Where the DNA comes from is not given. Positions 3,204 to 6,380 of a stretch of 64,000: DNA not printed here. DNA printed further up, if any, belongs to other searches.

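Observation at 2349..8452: LTD protein + TonB-dependent receptor + secreted Endonuclease-I nuclease: candidate extracellular-DNA scavenging module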

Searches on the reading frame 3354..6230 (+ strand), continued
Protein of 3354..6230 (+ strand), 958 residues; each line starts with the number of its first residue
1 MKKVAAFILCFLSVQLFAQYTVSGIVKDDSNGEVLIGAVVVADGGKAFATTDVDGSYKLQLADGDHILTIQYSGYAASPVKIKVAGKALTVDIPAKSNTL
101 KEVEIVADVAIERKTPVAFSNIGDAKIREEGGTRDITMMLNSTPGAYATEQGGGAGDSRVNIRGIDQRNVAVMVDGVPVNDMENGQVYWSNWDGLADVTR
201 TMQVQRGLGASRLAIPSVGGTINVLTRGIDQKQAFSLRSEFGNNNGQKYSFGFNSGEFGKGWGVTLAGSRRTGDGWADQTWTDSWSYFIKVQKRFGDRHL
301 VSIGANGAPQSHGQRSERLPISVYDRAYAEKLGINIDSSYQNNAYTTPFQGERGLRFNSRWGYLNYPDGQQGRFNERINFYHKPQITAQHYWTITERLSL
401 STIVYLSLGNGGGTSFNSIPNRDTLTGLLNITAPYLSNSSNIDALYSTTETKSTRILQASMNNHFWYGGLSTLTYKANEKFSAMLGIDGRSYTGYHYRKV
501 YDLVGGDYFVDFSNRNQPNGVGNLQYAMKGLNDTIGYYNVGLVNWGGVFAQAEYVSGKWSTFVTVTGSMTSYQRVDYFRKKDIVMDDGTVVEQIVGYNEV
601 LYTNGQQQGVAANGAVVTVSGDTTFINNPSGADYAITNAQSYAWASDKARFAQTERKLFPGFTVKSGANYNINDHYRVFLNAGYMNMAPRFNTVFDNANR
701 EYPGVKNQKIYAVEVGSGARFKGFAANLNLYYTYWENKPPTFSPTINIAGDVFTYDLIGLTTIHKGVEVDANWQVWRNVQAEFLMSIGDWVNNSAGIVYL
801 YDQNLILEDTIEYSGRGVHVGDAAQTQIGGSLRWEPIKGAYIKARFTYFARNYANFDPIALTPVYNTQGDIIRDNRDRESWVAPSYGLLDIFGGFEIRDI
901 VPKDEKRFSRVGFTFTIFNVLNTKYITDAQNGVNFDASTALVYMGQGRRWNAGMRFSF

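Call 62: search_protein_families(library=pfam, proteins=[L084:2218-2934:+, L084:3202-4944:+, L084:5082-5585:+, L084:5615-7339:+, L084:7977-10547:+, L084:10602-11303:+, L084:11494-13188:+, L084:13200-14597:+, L084:14670-15224:-, L084:15461-16942:-], max_evalue=0.001)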
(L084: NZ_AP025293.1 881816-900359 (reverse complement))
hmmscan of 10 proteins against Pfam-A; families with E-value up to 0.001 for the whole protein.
L084:2218-2934:+ (238 aa): 2 families
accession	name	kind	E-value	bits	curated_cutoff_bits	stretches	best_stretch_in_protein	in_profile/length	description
PF01709.26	Transcrip_reg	-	4.4e-48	163.4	27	1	79-236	1-159/160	TACO1/YebC second and third domain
PF20772.2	TACO1_YebC_N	-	2.2e-29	102.2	36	1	4-73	2-72/73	TACO1/YebC protein N-terminal domain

L084:3202-4944:+ (580 aa): 4 families
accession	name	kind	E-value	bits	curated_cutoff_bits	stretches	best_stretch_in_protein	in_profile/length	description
PF00270.35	DEAD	-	6.2e-52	176.1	26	1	26-194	1-167/167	DEAD/DEAH box helicase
PF00271.37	Helicase_C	-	2.8e-32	111.7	23.5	1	245-337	18-110/110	Helicase conserved C-terminal domain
PF03880.21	DbpA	-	7.5e-13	48.8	25.6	1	459-530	1-71/72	DbpA RNA binding domain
PF04851.21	ResIII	-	1.4e-05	25.5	22.5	1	38-187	21-162/164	Type III restriction enzyme, res subunit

L084:5082-5585:+ (167 aa): 0 families

L084:5615-7339:+ (574 aa): 2 families
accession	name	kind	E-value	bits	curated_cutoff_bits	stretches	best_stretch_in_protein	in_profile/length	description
PF02518.31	HATPase_c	-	5e-26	91.8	26.4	1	450-557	2-110/111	Histidine kinase-, DNA gyrase B-, and HSP90-like ATPase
PF00512.31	HisKA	-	1.6e-10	41.3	26.9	1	330-403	2-66/66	His Kinase A (phospho-acceptor) domain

L084:7977-10547:+ (856 aa): 3 families
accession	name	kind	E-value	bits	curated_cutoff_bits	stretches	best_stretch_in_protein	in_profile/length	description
PF13715.12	CarbopepD_reg_2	-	4.6e-18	65.5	32.2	1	27-114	1-88/88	CarboxypepD_reg-like domain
PF07715.20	Plug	-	7e-17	62.3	23.9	1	121-229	2-106/107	TonB-dependent Receptor Plug Domain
PF13620.12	CarboxypepD_reg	-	1.5e-08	35.3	32.3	1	27-96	2-76/82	Carboxypeptidase regulatory-like domain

L084:10602-11303:+ (233 aa): 0 families

L084:11494-13188:+ (564 aa): 8 families
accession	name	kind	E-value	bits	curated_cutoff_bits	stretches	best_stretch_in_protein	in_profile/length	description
PF23598.1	LRR_14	-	8e-66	222.6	40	8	455-529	42-114/353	Leucine-rich repeat region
PF13855.12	LRR_8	-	1.1e-60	201.7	27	8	115-173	1-61/61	Leucine rich repeat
PF12799.13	LRR_4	-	1.9e-47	158.6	27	8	391-430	1-40/44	Leucine Rich repeats (2 copies)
PF00560.39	LRR_1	-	2.5e-37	119.3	20.6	0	392-413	1-23/23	Leucine Rich Repeat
PF23211.1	LRR_LRWD1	-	3.4e-15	56.7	28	1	130-198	34-100/190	Leucine-rich repeat and WD repeat-containing protein 1, LRR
PF23286.1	LRR_13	-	8.3e-12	45.7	30.1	0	253-307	3-58/210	Disease resistance protein RPS4B-like, leucine-rich repeats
PF17126.11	RsmF_methylt_CI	-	3.4e-07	30.6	27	0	187-212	12-37/61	RsmF rRNA methyltransferase first C-terminal domain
PF13306.12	LRR_5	-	3.3e-06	27.5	27.7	0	387-499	8-116/127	BspA type Leucine rich repeat region (6 copies)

L084:13200-14597:+ (465 aa): 8 families
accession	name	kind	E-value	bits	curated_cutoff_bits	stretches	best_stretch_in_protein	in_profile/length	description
PF13855.12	LRR_8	-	8.5e-41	138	27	7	196-244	2-52/61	Leucine rich repeat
PF23598.1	LRR_14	-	4.4e-37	128.1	40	5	131-202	52-121/353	Leucine-rich repeat region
PF12799.13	LRR_4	-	5e-27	93.8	27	5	195-234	1-40/44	Leucine Rich repeats (2 copies)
PF00560.39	LRR_1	-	2e-22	74.9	20.6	0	315-336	1-23/23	Leucine Rich Repeat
PF23211.1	LRR_LRWD1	-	1.2e-09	38.6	28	0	307-353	35-80/190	Leucine-rich repeat and WD repeat-containing protein 1, LRR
PF25019.1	LRR_R13L1-DRL21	-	6.8e-08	32.9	27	0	99-157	65-125/127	R13L1/DRL21 LRRs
PF23286.1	LRR_13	-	5.1e-06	26.8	30.1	0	80-165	82-170/210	Disease resistance protein RPS4B-like, leucine-rich repeats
PF14580.12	LRR_9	-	0.00095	19.2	30.5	0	329-420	34-127/175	Leucine-rich repeat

L084:14670-15224:- (184 aa): 2 families
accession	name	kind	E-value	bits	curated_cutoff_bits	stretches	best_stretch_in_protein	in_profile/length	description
PF12766.13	Pyridox_oxase_2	-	4.9e-15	56.4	26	1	20-92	16-93/100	Pyridoxamine 5'-phosphate oxidase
PF01243.27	PNPOx_N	-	2.5e-09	38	28.1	1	26-105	13-83/120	Pyridoxamine 5'-phosphate oxidase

L084:15461-16942:- (493 aa): 0 families

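Call 71: search_protein_families(library=ncbifam, proteins=[L083:11717-13318:+, L084:10602-11303:+, L083:8971-11700:+, L084:7977-10547:+], max_evalue=1)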
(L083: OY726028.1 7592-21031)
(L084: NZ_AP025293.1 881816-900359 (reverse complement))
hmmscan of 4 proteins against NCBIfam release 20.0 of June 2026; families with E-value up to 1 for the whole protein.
L083:11717-13318:+ (533 aa): 2 families
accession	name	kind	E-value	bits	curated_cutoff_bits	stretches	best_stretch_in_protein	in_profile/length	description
NF052645.1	lipo_M949_1556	subfamily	1.7e-31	109.5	475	1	176-336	295-455/457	M949_1556 family lipoprotein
NF038128.1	choice_anch_J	domain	3.8e-26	92.2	30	1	177-337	2-162/162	choice-of-anchor J domain-containing protein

L084:10602-11303:+ (233 aa): 0 families

L083:8971-11700:+ (909 aa): 5 families
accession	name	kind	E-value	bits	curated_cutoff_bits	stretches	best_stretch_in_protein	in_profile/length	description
TIGR04056.1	OMP_RagA_SusC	subfamily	2e-27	95.9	368.25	1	27-189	2-165/981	SusC/RagA family TonB-linked outer membrane protein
TIGR01786.1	TonB-hemlactrns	subfamily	2.4e-17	62.6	323.75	2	121-702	19-542/719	TonB-dependent hemoglobin/transferrin/lactoferrin family receptor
TIGR01779.1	TonB-B12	equivalog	8.7e-13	47.7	599.7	1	107-341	27-264/614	TonB-dependent vitamin B12 receptor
NF038079.1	TonB_sider_MxcH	equivalog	1.3e-05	23.5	925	1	120-251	129-255/792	TonB-dependent siderophore myxochelin receptor MxcH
NF053692.1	BamP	equivalog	0.0021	17.5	230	1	1-138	1-135/251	BamP family beta-barrel-assembly machinery protein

L084:7977-10547:+ (856 aa): 8 families
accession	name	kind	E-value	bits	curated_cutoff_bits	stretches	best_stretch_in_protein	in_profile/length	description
TIGR04056.1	OMP_RagA_SusC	subfamily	2.6e-22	79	368.25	1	27-190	3-165/981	SusC/RagA family TonB-linked outer membrane protein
TIGR01779.1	TonB-B12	equivalog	5.6e-13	48.3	599.7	1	122-285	42-202/614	TonB-dependent vitamin B12 receptor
NF010048.1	PRK13524.1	subfamily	2.2e-12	46.3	493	2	112-246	41-186/744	FepA family TonB-dependent siderophore receptor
NF007926.1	PRK10641.1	equivalog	4.6e-11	42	836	2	129-285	48-200/617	TonB-dependent vitamin B12 receptor BtuB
NF010051.0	PRK13528.1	subfamily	4.6e-10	38.4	583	1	110-246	35-182/727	FepA family TonB-dependent siderophore receptor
NF038079.1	TonB_sider_MxcH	equivalog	3.7e-07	28.6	925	1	120-289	128-285/792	TonB-dependent siderophore myxochelin receptor MxcH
NF053590.1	TonB_dep_TOL0244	equivalog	0.0039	15.9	645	1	123-254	27-158/604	TOL_0244 family TonB-dependent receptor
NF040942.2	hypo_ExtJ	equivalog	0.12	12.8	52.5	1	1-31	1-30/77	selenite/tellurite reduction operon protein ExtJ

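Call 72: search_protein_families(library=pfam, proteins=[L083:11717-13318:+, L084:10602-11303:+], max_evalue=10)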
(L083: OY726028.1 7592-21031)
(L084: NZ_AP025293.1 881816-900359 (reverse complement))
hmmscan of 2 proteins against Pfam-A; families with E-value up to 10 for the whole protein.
L083:11717-13318:+ (533 aa): 2 families
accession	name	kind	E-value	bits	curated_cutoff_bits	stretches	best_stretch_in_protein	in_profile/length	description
PF16409.10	DUF5017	-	1.2e-12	48.2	28.8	1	244-325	66-153/187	Domain of unknown function (DUF5017)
PF23661.1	SHMOOSE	-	0.66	10.8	27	1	114-151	13-51/58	SHMOOSE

L084:10602-11303:+ (233 aa): 1 family
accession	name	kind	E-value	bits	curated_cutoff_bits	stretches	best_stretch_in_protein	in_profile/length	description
PF23743.1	Beta-prop_BBS7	-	0.012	15.4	27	1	69-140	64-134/299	BBS7 beta-propeller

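Call 80: predict_structure(alignment_id=A4)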
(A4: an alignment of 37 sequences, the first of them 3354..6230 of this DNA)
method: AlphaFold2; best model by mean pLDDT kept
length: 958 residues; sequences in the alignment: 37
mean_pLDDT: 78.1   pTM: 0.73
mean pLDDT of the five models: 78.1, 77.0, 75.8, 72.2, 72.0
residues with pLDDT >= 90: 151; 70-90: 611; 50-70: 128; < 50: 68
segments of 3 or more residues with pLDDT < 50: 1-3, 13-17, 99-119, 141-158, 160-167, 211-216, 900-902
pLDDT, mean of each block of 10 residues (from residue 1): 50 52 82 65 76 72 84 71 84 68 33 46 64 52 36 42 47 74 62 69 62 50 77 86 80 88 89 68 78 86 84 73 90 87 84 85 81 78 86 83 90 87 86 90 88 92 90 84 87 93 92 84 82 92 90 83 87 92 90 90 90 88 90 89 90 91 84 81 84 80 82 82 79 78 70 74 77 82 78 75 81 71 68 85 86 71 79 80 84 78 61 85 81 79 80 85
secondary structure, 60 per line:
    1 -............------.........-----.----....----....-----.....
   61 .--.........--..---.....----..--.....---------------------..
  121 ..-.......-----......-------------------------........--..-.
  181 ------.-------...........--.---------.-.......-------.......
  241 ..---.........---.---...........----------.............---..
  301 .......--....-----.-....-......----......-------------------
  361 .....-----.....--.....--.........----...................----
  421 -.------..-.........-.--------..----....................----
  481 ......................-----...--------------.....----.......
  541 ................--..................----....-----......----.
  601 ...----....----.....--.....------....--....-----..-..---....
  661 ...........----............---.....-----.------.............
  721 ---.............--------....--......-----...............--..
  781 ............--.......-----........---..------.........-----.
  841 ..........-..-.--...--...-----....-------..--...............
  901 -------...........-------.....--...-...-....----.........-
elements in order (helices of 4 or more, strands of 3 or more residues): H2-13 E20-28 E39-42 E47-50 E56-61 E64-72 E80-84 E93-97 E119-122 H124-130 H136-141 E170-174 H195-198 E199-205 E220-226 E234-242 E246-254 E262-272 E283-295 E299-307 E310-313 H321-324 H326-331 H336-341 E361-365 E371-375 E378-382 E385-393 E398-416 H432-440 E457-476 E481-502 E508-510 E534-556 E559-576 E581-584 E590-595 E600-603 E608-611 E616-620 E623-627 E634-637 E640-643 E657-671 E676-687 H691-694 E708-720 E724-736 E745-748 E751-756 E762-776 E779-792 E795-801 E807-814 E826-834 E840-850 E863-865 E871-874 E886-900 E908-918 E926-930 E941-944 E949-957

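Call 85: list_cluster_members(proteins=[L083:8971-11700:+, L083:11717-13318:+])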
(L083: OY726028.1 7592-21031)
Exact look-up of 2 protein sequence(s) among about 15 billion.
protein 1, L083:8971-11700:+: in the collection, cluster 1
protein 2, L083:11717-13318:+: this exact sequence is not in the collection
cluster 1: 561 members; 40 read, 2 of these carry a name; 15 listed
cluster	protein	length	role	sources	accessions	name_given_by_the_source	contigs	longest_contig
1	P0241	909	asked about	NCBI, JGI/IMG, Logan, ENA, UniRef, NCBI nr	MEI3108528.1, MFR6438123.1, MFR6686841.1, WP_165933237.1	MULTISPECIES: TonB-dependent receptor [Phocaeicola] | hypothetical protein | TonB-dependent receptor n=1 Tax=Phocaeicola TaxID=909656 RepID=UPI001404FEFD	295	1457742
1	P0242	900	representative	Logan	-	-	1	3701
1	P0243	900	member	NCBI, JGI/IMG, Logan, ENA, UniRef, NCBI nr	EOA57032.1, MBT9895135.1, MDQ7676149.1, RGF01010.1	TonB-dependent receptor plug domain-containing protein [Phocaeicola massiliensis] | tonB-dependent receptor | TonB-dependent receptor plug domain-containing protein n=2 Tax=Bacteroidaceae TaxID=815 ...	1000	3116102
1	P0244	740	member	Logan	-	-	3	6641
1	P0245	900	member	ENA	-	-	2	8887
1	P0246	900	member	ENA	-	-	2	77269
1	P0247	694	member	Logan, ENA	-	-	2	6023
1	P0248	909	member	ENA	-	-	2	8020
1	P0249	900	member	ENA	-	-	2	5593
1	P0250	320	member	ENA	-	-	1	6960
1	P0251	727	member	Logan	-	-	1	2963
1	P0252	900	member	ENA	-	-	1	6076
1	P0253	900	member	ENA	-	-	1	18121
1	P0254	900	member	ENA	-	-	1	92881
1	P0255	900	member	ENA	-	-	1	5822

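Call 86: fold_search(model_id=the predicted structure, library=pdb)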
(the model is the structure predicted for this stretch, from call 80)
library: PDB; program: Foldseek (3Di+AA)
matches with E <= 10: 792; with E <= 0.001: 244
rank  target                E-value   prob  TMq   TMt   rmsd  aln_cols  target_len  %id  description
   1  9c4o                  1.8e-28  1.00  0.52  0.73   8.2       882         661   15  Cryo-EM structure of PqqU with ligand PQQ (released 2024-06-19)
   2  6bpm_A                7.7e-28  1.00  0.51  0.67   9.5       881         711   12  The crystal structure of the Ferric-Catecholate import receptor Fiu from K12 E. coli: Closed form (C21) (released 2018-11-28)
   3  6bpn                  6.0e-26  1.00  0.48  0.68   9.7       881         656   12  The crystal structure of the Ferric-Catecholate import receptor Fiu from E. coli K12: Open form (C2221) (released 2018-11-28)
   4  9a3c_MODEL_1_A        1.0e-25  1.00  0.51  0.63   9.8       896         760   11  Model of E. coli Fiu by in-cell photo-crosslinking MS and deep learning (released 2023-02-24)
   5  6v81                  1.4e-25  1.00  0.53  0.75   7.6       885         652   14  The crystal structure of the outer-membrane transporter YncD (released 2020-05-06)
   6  1kmo                  5.8e-24  1.00  0.52  0.73   7.7       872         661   13  Crystal structure of the Outer Membrane Transporter FecA (released 2002-03-06)
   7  4aip_C                3.3e-23  1.00  0.44  0.62   9.6       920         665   13  The FrpB iron transporter from Neisseria meningitidis (F3-3 variant) (released 2013-01-23)
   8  1by3                  4.2e-23  1.00  0.54  0.72   8.8       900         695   11  FHUA FROM E. COLI (released 1999-01-13)
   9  4aip_A                5.7e-23  1.00  0.45  0.63   9.4       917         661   13  The FrpB iron transporter from Neisseria meningitidis (F3-3 variant) (released 2013-01-23)
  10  1qjq_A                6.3e-23  1.00  0.52  0.69   9.2       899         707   10  FERRIC HYDROXAMATE RECEPTOR FROM ESCHERICHIA COLI (FHUA) (released 2000-06-05)
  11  1kmp                  6.3e-23  1.00  0.51  0.73   7.8       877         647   12  Crystal structure of the Outer Membrane Transporter FecA Complexed with Ferric Citrate (released 2002-03-06)
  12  5fok_A                7.0e-23  1.00  0.48  0.68   9.6       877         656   12  Crystal structure of the siderophore receptor PiuA from Pseudomonas aeruginosa (released 2016-05-11)
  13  6e4v                  7.3e-23  1.00  0.48  0.67   9.4       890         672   12  The Crystal Structure of FhuE from E. coli in complex with its substrate Coprogen (released 2019-04-10)
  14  2o5p_B                7.7e-23  1.00  0.49  0.61   9.5       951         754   12  Crystal structure of the full length ferric pyoverdine outer membrane receptor FpvA of Pseudomonas aeruginosa in its a (released 2007-10-30)
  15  4aip_B                8.1e-23  1.00  0.46  0.63   9.3       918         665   13  The FrpB iron transporter from Neisseria meningitidis (F3-3 variant) (released 2013-01-23)
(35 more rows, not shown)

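Call 87: find_homologous_proteins(query=L083:11717-13318:+, max_evalue=0.001)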
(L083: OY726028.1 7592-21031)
Query L083:11717-13318:+ (533 aa): 238 proteins with E <= 0.001 among 8000 candidates; the best 120 are listed.
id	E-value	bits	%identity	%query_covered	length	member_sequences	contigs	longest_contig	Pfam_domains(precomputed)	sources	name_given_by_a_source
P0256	0.0e+0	1206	99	100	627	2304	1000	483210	PF16409.11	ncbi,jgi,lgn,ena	jgi:hypothetical protein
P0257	8.2e-284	961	99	59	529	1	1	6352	PF16409.11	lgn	-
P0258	5.2e-260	882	71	100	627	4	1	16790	PF16409.11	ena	-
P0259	7.3e-251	852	69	100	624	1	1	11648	PF16409.11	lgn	-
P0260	6.8e-246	836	68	100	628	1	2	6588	PF16409.11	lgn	-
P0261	2.2e-245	834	68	100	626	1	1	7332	PF16409.11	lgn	-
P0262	5.9e-245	832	68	100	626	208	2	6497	PF16409.11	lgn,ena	-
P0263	1.3e-244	831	68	100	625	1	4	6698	PF16409.11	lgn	-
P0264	4.7e-244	829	68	100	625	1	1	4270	PF16409.11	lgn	-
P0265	2.2e-235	801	85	76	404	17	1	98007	PF16409.11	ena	-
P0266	6.6e-217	740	99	62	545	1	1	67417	PF13538.13,PF21196.4,PF13361.13,PF16409.11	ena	-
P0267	1.2e-181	623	56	99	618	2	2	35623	PF16409.11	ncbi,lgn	ncbi:MAG: choice-of-anchor J domain-containing protein [Bacteroides sp.]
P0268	2.8e-170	586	53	100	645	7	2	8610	PF16409.11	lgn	-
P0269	7.8e-168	578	51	97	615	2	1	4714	PF16409.11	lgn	-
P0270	3.2e-157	543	50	99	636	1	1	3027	-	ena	-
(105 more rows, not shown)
